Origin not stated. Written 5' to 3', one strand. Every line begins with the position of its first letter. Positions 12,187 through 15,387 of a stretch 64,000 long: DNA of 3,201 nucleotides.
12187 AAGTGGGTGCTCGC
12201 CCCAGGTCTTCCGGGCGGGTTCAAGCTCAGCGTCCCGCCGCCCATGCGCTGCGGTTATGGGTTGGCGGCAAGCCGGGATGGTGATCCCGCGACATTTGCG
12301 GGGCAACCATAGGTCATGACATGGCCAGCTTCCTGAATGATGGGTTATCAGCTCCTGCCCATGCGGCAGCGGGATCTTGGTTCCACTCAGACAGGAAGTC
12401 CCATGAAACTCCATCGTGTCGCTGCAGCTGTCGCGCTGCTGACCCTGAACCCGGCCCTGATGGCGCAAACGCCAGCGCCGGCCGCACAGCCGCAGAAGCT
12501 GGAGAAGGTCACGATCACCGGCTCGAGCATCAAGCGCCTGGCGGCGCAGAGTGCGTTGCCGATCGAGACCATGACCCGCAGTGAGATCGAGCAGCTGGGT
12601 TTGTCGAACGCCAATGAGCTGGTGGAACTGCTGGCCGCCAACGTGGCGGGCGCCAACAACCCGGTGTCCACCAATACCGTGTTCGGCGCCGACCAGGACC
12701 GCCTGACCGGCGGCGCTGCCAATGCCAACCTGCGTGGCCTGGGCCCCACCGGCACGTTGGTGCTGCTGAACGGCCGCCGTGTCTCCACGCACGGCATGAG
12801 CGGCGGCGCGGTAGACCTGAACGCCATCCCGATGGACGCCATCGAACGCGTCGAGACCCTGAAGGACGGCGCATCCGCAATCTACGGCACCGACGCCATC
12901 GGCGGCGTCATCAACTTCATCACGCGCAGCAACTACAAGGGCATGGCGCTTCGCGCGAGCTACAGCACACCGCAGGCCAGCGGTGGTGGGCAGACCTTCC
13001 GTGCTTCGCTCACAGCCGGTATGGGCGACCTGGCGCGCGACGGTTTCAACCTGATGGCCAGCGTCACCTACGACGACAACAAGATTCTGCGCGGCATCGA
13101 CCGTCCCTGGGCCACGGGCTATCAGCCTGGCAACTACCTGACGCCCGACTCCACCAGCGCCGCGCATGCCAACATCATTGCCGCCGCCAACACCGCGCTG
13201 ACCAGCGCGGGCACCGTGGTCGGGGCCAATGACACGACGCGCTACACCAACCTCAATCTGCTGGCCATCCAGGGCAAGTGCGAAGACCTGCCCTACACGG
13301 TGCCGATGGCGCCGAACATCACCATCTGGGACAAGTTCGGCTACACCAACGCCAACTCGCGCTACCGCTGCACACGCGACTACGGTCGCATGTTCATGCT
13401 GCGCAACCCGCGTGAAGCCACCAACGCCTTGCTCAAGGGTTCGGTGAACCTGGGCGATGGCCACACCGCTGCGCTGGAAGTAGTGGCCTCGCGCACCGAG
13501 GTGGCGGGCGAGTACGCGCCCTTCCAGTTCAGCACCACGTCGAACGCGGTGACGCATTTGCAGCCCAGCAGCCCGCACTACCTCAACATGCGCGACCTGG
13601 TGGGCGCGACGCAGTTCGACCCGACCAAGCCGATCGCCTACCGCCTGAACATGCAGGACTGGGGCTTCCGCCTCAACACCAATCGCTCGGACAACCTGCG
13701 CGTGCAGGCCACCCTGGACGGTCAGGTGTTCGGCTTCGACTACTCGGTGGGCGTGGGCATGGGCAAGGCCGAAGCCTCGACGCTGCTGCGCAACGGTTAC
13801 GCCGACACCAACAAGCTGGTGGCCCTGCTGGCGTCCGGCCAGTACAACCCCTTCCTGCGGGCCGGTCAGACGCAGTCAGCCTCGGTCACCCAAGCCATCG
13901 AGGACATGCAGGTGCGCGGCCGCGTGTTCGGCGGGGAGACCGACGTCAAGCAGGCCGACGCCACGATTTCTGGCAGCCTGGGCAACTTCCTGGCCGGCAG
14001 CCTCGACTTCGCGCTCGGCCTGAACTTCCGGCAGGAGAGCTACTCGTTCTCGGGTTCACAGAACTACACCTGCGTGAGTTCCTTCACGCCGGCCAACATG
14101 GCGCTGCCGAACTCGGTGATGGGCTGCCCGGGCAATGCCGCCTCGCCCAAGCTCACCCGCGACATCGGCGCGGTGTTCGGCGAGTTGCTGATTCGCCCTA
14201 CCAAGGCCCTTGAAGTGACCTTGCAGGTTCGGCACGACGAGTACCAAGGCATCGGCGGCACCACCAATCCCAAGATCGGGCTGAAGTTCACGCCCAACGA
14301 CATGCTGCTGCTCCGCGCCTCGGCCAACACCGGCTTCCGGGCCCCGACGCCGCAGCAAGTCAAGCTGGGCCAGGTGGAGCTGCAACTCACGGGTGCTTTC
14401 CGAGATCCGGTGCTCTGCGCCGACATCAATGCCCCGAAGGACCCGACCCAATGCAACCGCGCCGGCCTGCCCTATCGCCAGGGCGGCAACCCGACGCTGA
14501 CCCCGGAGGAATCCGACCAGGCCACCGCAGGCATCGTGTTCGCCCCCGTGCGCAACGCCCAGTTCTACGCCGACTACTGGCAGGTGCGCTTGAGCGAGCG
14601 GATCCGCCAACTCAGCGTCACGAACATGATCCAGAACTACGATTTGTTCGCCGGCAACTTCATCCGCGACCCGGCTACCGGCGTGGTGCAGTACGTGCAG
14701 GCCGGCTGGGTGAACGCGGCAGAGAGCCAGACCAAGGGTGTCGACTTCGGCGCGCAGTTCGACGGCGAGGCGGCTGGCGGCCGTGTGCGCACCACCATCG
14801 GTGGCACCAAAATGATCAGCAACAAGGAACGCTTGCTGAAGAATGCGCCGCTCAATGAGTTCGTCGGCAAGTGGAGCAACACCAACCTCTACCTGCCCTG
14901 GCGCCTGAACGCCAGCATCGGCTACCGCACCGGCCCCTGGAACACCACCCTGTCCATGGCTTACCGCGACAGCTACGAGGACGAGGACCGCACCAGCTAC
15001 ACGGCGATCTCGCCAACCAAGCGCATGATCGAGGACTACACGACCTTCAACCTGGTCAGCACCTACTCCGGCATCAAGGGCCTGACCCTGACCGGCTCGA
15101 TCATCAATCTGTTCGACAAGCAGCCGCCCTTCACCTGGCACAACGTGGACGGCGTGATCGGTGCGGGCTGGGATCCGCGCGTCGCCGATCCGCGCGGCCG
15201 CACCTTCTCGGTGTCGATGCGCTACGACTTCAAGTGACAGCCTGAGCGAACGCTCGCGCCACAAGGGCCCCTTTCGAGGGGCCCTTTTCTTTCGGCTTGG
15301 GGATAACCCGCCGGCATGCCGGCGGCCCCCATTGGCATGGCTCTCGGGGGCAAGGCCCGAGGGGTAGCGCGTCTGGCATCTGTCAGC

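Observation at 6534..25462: PUL-like peptidoglycan-foraging locus in a betaproteobacterium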

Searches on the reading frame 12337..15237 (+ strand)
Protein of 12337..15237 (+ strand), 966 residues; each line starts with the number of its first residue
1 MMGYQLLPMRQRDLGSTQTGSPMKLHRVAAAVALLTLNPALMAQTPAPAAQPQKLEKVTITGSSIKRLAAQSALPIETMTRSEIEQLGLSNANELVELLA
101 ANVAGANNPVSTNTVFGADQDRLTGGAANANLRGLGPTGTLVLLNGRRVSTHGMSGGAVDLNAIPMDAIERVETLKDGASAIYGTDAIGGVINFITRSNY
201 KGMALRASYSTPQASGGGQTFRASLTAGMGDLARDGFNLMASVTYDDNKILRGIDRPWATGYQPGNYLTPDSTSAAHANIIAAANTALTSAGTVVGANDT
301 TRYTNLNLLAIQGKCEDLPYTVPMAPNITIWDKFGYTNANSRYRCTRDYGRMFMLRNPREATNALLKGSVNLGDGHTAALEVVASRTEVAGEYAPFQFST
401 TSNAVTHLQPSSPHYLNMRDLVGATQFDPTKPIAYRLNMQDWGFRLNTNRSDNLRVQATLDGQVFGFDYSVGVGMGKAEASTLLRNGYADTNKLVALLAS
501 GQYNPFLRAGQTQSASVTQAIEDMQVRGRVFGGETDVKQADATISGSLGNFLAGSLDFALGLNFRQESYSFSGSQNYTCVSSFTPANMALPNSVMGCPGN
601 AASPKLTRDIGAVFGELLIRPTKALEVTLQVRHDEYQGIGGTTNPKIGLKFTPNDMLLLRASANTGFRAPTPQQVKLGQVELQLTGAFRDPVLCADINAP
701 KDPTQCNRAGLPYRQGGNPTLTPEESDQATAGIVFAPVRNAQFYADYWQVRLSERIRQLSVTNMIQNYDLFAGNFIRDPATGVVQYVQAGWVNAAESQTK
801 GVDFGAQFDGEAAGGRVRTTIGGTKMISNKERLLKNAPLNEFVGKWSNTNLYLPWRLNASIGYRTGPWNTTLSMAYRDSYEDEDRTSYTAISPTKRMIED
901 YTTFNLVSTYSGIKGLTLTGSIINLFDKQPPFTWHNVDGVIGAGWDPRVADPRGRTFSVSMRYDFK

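Call 4: search_protein_families(library=pfam, proteins=[window:12337-15237:+])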
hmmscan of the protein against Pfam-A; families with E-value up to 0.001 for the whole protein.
window:12337-15237:+ (966 aa): 2 families
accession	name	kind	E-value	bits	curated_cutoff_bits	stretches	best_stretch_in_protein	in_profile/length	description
PF00593.30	TonB_dep_Rec_b-barrel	-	1.8e-32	114.2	27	1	428-925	38-436/436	TonB dependent receptor-like, beta-barrel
PF07715.20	Plug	-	3.8e-19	69.6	23.9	1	73-191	6-107/107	TonB-dependent Receptor Plug Domain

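Call 6: search_protein_families(library=ncbifam, proteins=[window:12337-15237:+], max_evalue=0.00001)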
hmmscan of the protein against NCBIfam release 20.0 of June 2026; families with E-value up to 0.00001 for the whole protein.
window:12337-15237:+ (966 aa): 20 families
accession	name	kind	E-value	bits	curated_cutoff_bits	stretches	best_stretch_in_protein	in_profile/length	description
TIGR01785.1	TonB-hemin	subfamily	3.5e-29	101.8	316.85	2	592-965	357-677/677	TonB-dependent heme/hemoglobin receptor family protein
TIGR01786.1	TonB-hemlactrns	subfamily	1.2e-27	96.7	323.75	2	555-965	348-719/719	TonB-dependent hemoglobin/transferrin/lactoferrin family receptor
NF010010.0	PRK13483.1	equivalog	5e-21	74.4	927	1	33-202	10-168/660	ligand-gated channel protein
TIGR01779.1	TonB-B12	equivalog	6.5e-21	74.5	599.7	1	27-216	5-175/614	TonB-dependent vitamin B12 receptor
NF010048.1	PRK13524.1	subfamily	2.6e-20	72.5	493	1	46-227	31-208/744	FepA family TonB-dependent siderophore receptor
NF007926.1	PRK10641.1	equivalog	9.3e-20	70.7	836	1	125-231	83-184/617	TonB-dependent vitamin B12 receptor BtuB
NF010051.0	PRK13528.1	subfamily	7e-17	60.9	583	1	49-226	28-203/727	FepA family TonB-dependent siderophore receptor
NF010038.0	PRK13513.1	equivalog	9.4e-17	60.8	942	1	124-227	85-197/659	ligand-gated channel protein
NF050067.1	TonBEntbctnRecCfrA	equivalog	1.5e-15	56.5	1200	1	125-199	82-160/698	TonB-dependent ferric enterobactin receptor CfrA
NF007478.2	PRK10064.1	equivalog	5.1e-15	54.8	745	1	130-198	89-159/663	catecholate siderophore receptor CirA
TIGR01783.1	TonB-siderophor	subfamily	1.7e-14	53.4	223.5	1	76-246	6-153/649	TonB-dependent siderophore receptor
NF052649.1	TonRcptRhtA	equivalog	1.8e-13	49.6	1100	1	28-222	11-187/744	TonB-dependent siderophore receptor RhtA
NF010011.0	PRK13484.1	equivalog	1.7e-12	46.4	1197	1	123-198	79-160/682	IreA family TonB-dependent siderophore receptor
NF010012.0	PRK13486.1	equivalog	4.1e-11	42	924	1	117-199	71-160/696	TonB-dependent receptor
NF053590.1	TonB_dep_TOL0244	equivalog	5.7e-10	38.4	645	1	141-212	84-157/604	TOL_0244 family TonB-dependent receptor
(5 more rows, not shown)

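Call 16: find_homologous_proteins(query=window:12403-15237:+, max_evalue=1e-30)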
Query window:12403-15237:+ (944 aa): 6671 proteins with E <= 1e-30 among 8000 candidates; the best 120 are listed.
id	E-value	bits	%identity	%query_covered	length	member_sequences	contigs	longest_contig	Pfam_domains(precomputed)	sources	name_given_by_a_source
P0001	0.0e+0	2139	100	100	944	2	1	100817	PF07715.21,PF00593.31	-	-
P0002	0.0e+0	1944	90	100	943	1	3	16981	PF07715.21,PF00593.31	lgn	-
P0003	0.0e+0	1649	75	100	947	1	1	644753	PF07715.21,PF00593.31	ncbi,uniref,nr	ncbi:TonB-dependent receptor plug domain-containing protein [Inhella gelatinilytica]|uniref:TonB-dep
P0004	0.0e+0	1594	74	100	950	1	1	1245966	PF07715.21,PF00593.31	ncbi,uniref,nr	ncbi:TonB-dependent siderophore receptor [Chitinimonas sp. BJYL2]|uniref:TonB-dependent receptor plu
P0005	0.0e+0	1576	73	100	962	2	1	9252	PF07715.21,PF00593.31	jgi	jgi:iron complex outermembrane receptor protein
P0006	0.0e+0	1434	67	100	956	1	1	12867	PF07715.21,PF00593.31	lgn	-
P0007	0.0e+0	1433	68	100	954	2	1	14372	PF07715.21,PF00593.31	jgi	jgi:iron complex outermembrane receptor protein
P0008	0.0e+0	1409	67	100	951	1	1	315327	PF07715.21,PF00593.31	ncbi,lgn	-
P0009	0.0e+0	1396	65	100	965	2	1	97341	PF07715.21,PF00593.31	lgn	-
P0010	0.0e+0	1379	64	100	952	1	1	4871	PF07715.21,PF00593.31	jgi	jgi:iron complex outermembrane recepter protein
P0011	0.0e+0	1372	64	99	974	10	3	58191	PF07715.21,PF00593.31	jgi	jgi:iron complex outermembrane receptor protein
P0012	0.0e+0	1368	64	100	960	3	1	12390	PF07715.21,PF00593.31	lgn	-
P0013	0.0e+0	1338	63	100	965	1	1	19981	PF07715.21,PF00593.31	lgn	-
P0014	0.0e+0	1338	62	100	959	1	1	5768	PF07715.21,PF00593.31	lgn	-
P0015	0.0e+0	1334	64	100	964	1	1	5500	PF07715.21,PF00593.31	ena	-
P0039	0.0e+0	1297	61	100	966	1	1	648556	PF07715.21,PF00593.31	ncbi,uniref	ncbi:TonB-dependent receptor domain-containing protein [Roseateles sp. LYH14W]|uniref:TonB-dependent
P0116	0.0e+0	1044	51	100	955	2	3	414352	PF07715.21,PF00593.31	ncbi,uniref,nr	ncbi:TonB-dependent receptor plug domain-containing protein [Roseateles saccharophilus]|uniref:Iron 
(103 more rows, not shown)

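Call 18: find_related_loci(query=A1, collection=genome_contigs, flank=10000)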
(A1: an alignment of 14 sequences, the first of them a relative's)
Query A1 (944 aa) in genome_contigs; peptide patterns used: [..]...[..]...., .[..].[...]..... (x = any residue, [..] = any of these).
600 stretches matched a pattern (row limit reached: there are more); 569 encode a relative of the query (tblastn E <= 1e-3); the best 80 are kept; 80 distinct loci.
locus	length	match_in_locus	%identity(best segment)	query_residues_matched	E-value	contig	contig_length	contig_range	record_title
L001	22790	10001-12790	59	1-943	0e+0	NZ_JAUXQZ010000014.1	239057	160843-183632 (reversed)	MAG: Brevundimonas sp. isolate C12_maxbin.028_sub C12_k141_19932, whole genome shotgun sequence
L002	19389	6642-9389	41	1-943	0e+0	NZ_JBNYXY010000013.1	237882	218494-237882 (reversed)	Janthinobacterium sp. MDB2-8 NODE_13_length_237882_cov_46.699973, whole genome shotgun sequence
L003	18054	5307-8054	42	1-943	0e+0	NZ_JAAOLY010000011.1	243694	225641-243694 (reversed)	Janthinobacterium lividum strain HSC-65S10 NODE_11_length_243694_cov_26.188227, whole genome shotgun sequence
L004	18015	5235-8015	41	1-943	0e+0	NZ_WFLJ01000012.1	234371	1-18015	Janthinobacterium sp. FT68W NODE_12_length_234371_cov_29.636973_12, whole genome shotgun sequence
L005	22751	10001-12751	40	1-943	0e+0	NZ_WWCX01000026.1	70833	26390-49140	Duganella vulcania strain FT81W NODE_26_length_70833_cov_18.243558_26, whole genome shotgun sequence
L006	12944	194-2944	39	1-943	0e+0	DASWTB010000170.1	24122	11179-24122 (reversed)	MAG TPA_asm: Pseudoduganella sp. isolate SMAG_U3564 k141_9941, whole genome shotgun sequence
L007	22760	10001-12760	40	1-943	0e+0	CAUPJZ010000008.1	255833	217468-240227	MAG: uncultured Duganella sp. isolate m11-metabat.9 genome assembly, contig: m11-c23, whole genome shotgun sequence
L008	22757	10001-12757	40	1-943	0e+0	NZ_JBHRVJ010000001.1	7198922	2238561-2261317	Rugamonas sp. CCM 8940 GCM70018930_2, whole genome shotgun sequence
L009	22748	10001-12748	40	1-943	0e+0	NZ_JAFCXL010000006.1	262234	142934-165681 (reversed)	Massilia sp. DWR3-1-1 NODE_6_length_262234_cov_86.447441, whole genome shotgun sequence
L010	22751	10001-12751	39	1-943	0e+0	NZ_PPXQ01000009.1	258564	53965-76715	Massilia sp. Mn16-1_5 NODE_9_length_258564_cov_140.839, whole genome shotgun sequence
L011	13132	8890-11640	39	1-943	0e+0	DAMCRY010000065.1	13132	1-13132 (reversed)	MAG TPA_asm: Massilia sp. isolate CTOTU50020 NODE_376_length_13132_cov_7.746731, whole genome shotgun sequence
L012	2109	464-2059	61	1-526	0e+0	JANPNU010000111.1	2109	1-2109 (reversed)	MAG: Burkholderiales bacterium isolate VAR_87_metabat_22 VAR_87_k141_820795, whole genome shotgun sequence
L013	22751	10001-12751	39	1-943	0e+0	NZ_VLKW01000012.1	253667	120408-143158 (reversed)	Pseudoduganella flava strain CGMCC 1.10685 IP92DRAFT_scaffold00012.12, whole genome shotgun sequence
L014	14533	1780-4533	40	1-943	0e+0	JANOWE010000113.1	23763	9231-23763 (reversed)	MAG: Betaproteobacteria bacterium isolate VAR_35_metabat_502 VAR_35_k141_1283271, whole genome shotgun sequence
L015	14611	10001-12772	39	1-943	0e+0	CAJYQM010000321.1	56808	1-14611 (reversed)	MAG: uncultured Massilia sp. isolate SP415_1_metabat2_genome_mining.22 genome assembly, contig: k127_141136, whole genom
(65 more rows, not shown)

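Call 41: find_encoding_contigs(protein=P0003, flank=10000, max_places=2)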
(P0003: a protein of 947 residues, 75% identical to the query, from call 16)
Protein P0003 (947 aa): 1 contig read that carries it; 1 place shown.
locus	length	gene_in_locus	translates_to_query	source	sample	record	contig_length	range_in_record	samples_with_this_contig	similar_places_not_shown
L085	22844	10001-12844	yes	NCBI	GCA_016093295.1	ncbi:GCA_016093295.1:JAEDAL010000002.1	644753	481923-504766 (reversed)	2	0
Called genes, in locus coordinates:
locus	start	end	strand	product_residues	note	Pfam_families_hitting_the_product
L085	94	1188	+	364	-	PF02423:OCD_Mu_crystall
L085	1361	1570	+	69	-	-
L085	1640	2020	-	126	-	PF02661:Fic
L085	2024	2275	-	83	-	-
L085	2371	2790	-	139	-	PF08279:HTH_11 (weak), PF12840:HTH_20 (faint), PF13404:HTH_AsnC-type, PF13412:HTH_24, PF01047:MarR (weak), PF01037:AsnC_trans_reg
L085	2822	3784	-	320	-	PF24827:AstE_AspA_cat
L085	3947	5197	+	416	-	PF01266:DAO, PF07992:Pyr_redox_2 (weak), PF13450:NAD_binding_8 (weak)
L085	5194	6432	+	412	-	PF13354:Beta-lactamase2 (faint)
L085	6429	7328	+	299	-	PF02016:Peptidase_S66, PF17676:Peptidase_S66C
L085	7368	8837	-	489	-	PF02113:Peptidase_S13, PF13354:Beta-lactamase2 (weak)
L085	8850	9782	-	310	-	PF02423:OCD_Mu_crystall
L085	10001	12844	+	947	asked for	PF07715:Plug, PF00593:TonB_dep_Rec_b-barrel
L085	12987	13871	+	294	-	PF22645:GKRP_SIS_N, PF01380:SIS (weak), PF20741:GKRP-like_C (weak)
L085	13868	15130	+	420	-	PF07690:MFS_1, PF03092:BT1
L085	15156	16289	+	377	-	PF07786:HGSNAT_cat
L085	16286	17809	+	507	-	PF02638:GHL10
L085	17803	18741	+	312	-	PF01869:BcrAD_BadFG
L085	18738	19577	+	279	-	PF01510:Amidase_2, PF01471:PG_binding_1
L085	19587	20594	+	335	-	PF19300:BPD_transp_1_N, PF00528:BPD_transp_1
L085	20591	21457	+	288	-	PF12911:OppC_N, PF00528:BPD_transp_1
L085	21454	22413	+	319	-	PF02463:SMC_N (weak), PF00005:ABC_tran, PF13304:AAA_21 (weak), PF08352:oligo_HPY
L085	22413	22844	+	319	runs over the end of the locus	PF02463:SMC_N (weak), PF00005:ABC_tran, PF08352:oligo_HPY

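Call 42: find_encoding_contigs(protein=P0004, flank=10000, max_places=2)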
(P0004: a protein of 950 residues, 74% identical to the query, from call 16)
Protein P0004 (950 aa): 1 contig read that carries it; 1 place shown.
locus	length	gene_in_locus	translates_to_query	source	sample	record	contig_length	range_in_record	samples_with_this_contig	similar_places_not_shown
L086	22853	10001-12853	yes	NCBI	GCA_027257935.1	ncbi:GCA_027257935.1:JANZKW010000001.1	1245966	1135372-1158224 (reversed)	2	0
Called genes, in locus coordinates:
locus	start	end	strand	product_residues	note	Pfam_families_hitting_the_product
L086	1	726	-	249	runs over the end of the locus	PF00497:SBP_bac_3 (weak)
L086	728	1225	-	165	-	PF14539:DUF4442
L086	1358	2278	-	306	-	PF00126:HTH_1, PF03466:LysR_substrate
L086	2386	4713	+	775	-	PF08267:Meth_synt_1, PF01717:Meth_synt_2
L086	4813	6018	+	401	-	PF13439:Glyco_transf_4, PF13579:Glyco_trans_4_4, PF00534:Glycos_transf_1, PF13692:Glyco_trans_1_4, PF13524:Glyco_trans_1_2 (faint)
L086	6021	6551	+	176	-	PF01569:PAP2, PF14378:PAP2_3 (weak)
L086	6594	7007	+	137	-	PF13380:CoA_binding_2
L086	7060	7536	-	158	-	PF03473:MOSC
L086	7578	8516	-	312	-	PF01869:BcrAD_BadFG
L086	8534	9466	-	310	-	PF01510:Amidase_2, PF01471:PG_binding_1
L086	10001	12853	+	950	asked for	PF07715:Plug, PF00593:TonB_dep_Rec_b-barrel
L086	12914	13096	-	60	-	-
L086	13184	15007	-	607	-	PF13522:GATase_6, PF13537:GATase_7, PF01380:SIS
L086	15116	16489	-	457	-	PF00483:NTP_transferase, PF01128:IspD (weak), PF12804:NTP_transf_3, PF25084:LbH_EIF2B, PF25087:GMPPB_C, PF00132:Hexapep (weak), PF14602:Hexapep_2 (faint), PF00132:Hexapep (weak)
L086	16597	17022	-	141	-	PF02823:ATP-synt_DE_N, PF00401:ATP-synt_DE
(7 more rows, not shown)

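Call 68: search_protein_families(library=ncbifam, proteins=[L085:17803-18741:+], max_evalue=0.001)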
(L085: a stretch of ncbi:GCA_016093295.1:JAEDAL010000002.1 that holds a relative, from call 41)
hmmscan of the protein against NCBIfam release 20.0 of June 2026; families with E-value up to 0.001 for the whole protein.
L085:17803-18741:+ (312 aa): 1 family
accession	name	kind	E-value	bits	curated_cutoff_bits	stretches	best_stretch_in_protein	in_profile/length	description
NF046058.1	NagK_SO3507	equivalog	4.7e-14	52.5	370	1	9-282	8-273/295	N-acetylglucosamine kinase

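Call 87: find_encoding_contigs(protein=P0039, flank=10000, max_places=1)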
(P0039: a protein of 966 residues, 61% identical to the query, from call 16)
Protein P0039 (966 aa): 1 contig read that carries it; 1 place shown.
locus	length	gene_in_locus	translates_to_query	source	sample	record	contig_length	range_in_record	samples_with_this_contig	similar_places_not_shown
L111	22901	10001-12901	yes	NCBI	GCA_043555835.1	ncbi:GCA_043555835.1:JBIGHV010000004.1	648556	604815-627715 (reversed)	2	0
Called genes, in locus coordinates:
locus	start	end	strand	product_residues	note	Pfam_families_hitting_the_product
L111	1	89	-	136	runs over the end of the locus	PF00472:RF-1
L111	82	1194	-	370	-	PF01168:Ala_racemase_N, PF00842:Ala_racemase_C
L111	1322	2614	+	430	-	PF07690:MFS_1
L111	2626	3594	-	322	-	-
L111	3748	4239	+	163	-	PF00255:GSHPx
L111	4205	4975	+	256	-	PF00497:SBP_bac_3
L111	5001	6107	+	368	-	PF10094:DUF2332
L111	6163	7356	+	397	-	PF00155:Aminotran_1_2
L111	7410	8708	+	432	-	PF07992:Pyr_redox_2 (weak), PF00070:Pyr_redox (weak), PF01266:DAO, PF13450:NAD_binding_8 (weak)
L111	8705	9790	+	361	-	PF13354:Beta-lactamase2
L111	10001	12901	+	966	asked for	PF07715:Plug, PF00593:TonB_dep_Rec_b-barrel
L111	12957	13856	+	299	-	PF02423:OCD_Mu_crystall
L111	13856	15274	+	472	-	PF02113:Peptidase_S13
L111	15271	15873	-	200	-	PF00924:MS_channel_2nd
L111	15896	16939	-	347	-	PF02016:Peptidase_S66, PF17676:Peptidase_S66C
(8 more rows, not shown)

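Call 88: find_encoding_contigs(protein=P0116, flank=10000, max_places=1)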
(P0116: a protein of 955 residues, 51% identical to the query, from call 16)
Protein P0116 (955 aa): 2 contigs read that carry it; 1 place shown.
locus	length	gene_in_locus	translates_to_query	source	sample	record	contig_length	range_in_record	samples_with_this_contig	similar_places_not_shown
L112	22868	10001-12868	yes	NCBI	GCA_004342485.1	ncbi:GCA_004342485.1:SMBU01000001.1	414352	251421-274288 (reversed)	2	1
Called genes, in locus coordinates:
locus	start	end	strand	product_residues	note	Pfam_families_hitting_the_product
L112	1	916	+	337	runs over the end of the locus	PF09818:ABC_ATPase (faint), PF00005:ABC_tran, PF02463:SMC_N (faint), PF13304:AAA_21 (faint)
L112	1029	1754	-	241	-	PF04752:ChaC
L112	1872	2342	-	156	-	PF00583:Acetyltransf_1, PF13673:Acetyltransf_10 (weak), PF13508:Acetyltransf_7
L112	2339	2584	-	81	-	PF07866:DUF1653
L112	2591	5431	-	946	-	PF03098:An_peroxidase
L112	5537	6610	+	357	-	PF02016:Peptidase_S66, PF17676:Peptidase_S66C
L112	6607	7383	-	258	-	PF00497:SBP_bac_3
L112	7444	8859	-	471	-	PF02113:Peptidase_S13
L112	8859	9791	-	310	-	PF02423:OCD_Mu_crystall, PF01488:Shikimate_DH (weak)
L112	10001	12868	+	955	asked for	PF07715:Plug, PF00593:TonB_dep_Rec_b-barrel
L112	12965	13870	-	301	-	PF02016:Peptidase_S66, PF17676:Peptidase_S66C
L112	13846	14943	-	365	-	PF13354:Beta-lactamase2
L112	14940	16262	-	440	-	PF07992:Pyr_redox_2 (weak), PF01266:DAO, PF13450:NAD_binding_8 (weak)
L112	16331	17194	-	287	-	-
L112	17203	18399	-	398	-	PF00155:Aminotran_1_2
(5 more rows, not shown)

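Call 92: search_protein_families(library=pfam, proteins=[L085:17803-18741:+], max_evalue=0.1)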
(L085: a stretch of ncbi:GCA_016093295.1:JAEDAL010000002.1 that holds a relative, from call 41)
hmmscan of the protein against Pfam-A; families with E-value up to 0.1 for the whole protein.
L085:17803-18741:+ (312 aa): 1 family
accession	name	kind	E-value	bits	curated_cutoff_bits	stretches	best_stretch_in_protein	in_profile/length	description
PF01869.26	BcrAD_BadFG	-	3.1e-13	50.3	31.5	1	13-267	1-228/271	BadF/BadG/BcrA/BcrD ATPase family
